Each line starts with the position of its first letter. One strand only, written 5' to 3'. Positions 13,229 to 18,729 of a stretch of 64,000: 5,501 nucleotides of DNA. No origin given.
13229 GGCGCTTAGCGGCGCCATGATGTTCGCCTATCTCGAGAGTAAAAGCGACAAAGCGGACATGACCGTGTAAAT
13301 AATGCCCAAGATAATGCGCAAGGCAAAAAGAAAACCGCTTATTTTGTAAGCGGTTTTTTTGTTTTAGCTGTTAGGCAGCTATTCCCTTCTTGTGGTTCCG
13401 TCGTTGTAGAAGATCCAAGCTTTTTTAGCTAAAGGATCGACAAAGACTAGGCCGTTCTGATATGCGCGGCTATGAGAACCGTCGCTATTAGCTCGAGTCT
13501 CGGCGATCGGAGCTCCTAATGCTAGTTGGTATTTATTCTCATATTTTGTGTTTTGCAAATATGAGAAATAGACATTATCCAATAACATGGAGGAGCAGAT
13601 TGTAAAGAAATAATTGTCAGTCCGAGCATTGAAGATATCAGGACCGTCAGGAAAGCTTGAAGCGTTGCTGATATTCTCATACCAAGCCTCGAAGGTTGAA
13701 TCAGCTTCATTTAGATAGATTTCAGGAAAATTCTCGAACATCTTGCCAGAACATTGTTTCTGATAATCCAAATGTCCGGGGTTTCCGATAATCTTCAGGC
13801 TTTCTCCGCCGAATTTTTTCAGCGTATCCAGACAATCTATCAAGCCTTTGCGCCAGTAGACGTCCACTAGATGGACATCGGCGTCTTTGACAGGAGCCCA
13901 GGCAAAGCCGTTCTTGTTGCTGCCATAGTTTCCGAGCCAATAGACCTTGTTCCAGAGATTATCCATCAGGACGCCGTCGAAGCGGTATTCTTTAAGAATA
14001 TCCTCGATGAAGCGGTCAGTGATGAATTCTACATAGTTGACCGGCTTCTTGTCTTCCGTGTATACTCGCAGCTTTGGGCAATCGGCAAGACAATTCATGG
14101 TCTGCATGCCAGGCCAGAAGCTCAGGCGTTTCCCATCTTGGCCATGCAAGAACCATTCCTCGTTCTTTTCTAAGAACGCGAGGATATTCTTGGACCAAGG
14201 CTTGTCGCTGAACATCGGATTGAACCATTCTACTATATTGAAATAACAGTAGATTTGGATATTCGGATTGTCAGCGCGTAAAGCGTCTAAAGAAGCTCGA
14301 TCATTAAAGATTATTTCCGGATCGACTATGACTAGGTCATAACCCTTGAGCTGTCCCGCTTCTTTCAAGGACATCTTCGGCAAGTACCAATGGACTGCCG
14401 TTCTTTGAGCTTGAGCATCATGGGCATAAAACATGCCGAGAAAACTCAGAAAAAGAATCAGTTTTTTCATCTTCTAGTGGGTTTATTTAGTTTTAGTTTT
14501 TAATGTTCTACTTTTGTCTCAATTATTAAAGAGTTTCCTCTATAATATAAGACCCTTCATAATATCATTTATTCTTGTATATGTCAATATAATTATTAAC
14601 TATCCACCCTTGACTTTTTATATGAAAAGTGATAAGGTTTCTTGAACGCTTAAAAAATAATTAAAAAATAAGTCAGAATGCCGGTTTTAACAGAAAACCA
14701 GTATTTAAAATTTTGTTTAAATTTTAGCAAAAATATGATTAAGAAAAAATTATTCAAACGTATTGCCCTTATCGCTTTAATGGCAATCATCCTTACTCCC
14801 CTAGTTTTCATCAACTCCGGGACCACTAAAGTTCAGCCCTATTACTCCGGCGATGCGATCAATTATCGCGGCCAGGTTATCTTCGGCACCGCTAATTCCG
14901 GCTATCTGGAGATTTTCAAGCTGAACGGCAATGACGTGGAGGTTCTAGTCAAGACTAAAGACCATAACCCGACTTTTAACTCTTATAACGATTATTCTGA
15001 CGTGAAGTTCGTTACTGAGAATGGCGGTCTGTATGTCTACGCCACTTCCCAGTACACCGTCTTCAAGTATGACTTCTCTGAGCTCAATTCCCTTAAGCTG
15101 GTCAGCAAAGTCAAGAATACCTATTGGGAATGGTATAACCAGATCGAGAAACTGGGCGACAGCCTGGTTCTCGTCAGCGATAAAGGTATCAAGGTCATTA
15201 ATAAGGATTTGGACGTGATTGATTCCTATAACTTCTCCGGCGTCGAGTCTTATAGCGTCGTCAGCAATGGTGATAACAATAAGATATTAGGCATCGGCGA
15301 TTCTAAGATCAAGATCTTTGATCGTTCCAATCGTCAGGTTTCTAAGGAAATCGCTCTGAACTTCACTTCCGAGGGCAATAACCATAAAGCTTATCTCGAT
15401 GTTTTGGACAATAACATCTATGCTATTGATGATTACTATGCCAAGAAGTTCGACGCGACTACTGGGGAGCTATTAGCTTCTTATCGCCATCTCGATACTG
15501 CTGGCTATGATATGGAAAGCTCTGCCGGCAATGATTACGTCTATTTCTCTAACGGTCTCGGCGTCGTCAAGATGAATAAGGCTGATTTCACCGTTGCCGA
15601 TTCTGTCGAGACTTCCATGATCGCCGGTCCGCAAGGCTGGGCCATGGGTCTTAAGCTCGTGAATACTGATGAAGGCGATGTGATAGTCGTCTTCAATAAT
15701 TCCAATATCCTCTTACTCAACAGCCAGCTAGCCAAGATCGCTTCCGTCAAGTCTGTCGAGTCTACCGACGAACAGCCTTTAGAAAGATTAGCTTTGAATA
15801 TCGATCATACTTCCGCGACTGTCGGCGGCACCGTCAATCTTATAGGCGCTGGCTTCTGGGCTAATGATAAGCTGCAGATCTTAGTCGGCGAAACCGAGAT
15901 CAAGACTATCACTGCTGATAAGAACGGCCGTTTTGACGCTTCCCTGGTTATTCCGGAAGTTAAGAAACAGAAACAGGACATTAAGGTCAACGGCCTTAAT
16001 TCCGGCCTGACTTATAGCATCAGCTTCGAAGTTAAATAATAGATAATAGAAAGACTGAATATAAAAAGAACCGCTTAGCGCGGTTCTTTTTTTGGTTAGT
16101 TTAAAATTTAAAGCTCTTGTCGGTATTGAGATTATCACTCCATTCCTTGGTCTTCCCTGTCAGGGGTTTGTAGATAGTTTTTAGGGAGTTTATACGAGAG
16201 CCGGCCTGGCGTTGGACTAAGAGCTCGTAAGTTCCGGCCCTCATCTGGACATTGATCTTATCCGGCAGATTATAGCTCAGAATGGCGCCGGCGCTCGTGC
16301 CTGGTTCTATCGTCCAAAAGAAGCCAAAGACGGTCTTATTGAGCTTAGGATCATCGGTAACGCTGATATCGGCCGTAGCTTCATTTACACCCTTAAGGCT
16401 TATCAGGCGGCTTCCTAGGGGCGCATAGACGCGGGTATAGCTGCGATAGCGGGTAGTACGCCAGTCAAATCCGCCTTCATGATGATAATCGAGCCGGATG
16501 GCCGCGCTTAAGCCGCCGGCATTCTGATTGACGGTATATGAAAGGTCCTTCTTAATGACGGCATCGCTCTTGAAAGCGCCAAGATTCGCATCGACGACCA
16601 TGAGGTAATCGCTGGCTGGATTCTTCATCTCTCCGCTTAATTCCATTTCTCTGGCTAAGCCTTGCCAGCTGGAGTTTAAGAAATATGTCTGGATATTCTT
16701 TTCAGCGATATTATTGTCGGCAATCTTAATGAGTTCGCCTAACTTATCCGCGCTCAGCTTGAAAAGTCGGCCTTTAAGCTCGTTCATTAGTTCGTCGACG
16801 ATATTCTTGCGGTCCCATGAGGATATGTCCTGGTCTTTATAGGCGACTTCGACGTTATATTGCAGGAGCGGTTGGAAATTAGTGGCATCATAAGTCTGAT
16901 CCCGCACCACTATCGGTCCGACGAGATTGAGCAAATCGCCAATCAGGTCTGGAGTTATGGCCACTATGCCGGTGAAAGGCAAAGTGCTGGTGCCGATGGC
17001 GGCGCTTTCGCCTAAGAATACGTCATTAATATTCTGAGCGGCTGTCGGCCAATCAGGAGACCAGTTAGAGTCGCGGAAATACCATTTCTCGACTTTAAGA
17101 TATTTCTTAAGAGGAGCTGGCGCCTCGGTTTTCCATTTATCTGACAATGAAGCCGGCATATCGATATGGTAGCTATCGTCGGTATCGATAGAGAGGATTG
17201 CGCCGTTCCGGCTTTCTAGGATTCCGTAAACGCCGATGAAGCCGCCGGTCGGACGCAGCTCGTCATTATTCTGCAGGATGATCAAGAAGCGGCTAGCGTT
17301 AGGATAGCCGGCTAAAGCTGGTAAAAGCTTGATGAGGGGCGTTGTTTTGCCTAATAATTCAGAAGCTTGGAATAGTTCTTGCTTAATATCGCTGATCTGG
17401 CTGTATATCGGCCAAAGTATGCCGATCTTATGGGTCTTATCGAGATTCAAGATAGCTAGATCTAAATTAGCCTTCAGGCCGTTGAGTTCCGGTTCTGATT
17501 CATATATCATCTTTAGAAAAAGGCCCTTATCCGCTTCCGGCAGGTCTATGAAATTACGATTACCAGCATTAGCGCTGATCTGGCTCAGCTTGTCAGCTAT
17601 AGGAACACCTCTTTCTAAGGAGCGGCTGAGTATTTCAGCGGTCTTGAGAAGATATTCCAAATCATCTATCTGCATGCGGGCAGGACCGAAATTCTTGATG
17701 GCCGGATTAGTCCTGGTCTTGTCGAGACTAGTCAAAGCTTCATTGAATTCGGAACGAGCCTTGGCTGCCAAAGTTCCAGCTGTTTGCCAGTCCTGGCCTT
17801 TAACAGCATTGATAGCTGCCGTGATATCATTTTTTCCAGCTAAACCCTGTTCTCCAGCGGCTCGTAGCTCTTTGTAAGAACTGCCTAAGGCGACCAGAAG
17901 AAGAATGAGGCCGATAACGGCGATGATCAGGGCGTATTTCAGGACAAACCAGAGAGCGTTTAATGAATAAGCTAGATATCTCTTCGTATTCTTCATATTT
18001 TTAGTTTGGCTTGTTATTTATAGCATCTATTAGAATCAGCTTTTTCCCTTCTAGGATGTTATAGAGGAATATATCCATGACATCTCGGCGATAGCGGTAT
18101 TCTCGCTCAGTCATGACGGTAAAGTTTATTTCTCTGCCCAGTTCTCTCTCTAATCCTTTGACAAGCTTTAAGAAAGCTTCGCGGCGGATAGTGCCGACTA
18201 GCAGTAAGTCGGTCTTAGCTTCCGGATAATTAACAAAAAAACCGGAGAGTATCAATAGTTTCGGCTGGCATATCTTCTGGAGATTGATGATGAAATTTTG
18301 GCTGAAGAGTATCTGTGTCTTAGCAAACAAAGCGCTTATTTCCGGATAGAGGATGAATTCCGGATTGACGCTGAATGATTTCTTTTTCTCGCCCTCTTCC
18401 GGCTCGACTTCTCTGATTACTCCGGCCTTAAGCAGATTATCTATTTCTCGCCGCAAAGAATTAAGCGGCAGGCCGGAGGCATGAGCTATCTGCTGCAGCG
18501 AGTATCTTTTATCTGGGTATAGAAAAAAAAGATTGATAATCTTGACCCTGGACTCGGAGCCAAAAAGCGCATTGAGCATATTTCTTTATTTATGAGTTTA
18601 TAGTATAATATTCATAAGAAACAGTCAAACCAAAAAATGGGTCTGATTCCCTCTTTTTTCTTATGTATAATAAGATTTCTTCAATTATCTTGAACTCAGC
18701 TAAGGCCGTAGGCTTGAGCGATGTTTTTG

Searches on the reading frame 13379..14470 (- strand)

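Call 41: search_protein_families(library=pfam, proteins=[window:13379-14470:-])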
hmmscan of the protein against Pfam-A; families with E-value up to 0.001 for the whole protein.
window:13379-14470:- (363 aa): 1 family
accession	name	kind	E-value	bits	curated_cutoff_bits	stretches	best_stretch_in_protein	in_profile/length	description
PF14885.12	GHL15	-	1.1e-15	58.7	27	1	66-340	2-270/271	Hypothetical glycosyl hydrolase family 15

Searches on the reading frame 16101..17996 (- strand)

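Call 11: search_protein_families(library=pfam, proteins=[window:16101-17996:-])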
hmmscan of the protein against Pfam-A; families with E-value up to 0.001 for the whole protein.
window:16101-17996:- (631 aa): 1 family
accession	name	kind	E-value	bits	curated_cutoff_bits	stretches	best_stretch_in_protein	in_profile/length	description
PF13196.11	DUF4012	-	2.1e-22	80.6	28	1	236-380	5-141/144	Protein of unknown function (DUF4012)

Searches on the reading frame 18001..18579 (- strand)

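Call 11: search_protein_families(library=pfam, proteins=[window:18001-18579:-])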
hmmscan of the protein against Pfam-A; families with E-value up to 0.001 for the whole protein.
window:18001-18579:- (192 aa): 0 families

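Call 47: search_protein_families(library=pfam, proteins=[window:18001-18579:-], max_evalue=1)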
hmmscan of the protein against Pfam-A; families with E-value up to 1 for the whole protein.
window:18001-18579:- (192 aa): 6 families
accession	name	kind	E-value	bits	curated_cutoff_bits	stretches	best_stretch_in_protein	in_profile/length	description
PF13412.12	HTH_24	-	0.0068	16.4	21.9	1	23-56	15-48/48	Winged helix-turn-helix DNA-binding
PF00888.28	Cullin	-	0.012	14.8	33.2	1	20-75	559-620/620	Cullin family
PF09339.16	HTH_IclR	-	0.034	14.4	22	1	25-57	18-50/52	IclR helix-turn-helix domain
PF21220.3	RecQ-1-like_HTH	-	0.046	14.3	27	1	10-53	3-42/51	RecQ-1-like, helix-turn-helix domain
PF12840.13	HTH_20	-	0.14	12.6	27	1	27-58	20-51/51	Helix-turn-helix domain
PF16007.11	DUF4777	-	0.17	12.6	34.4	1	29-55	27-53/66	Domain of unknown function (DUF4777)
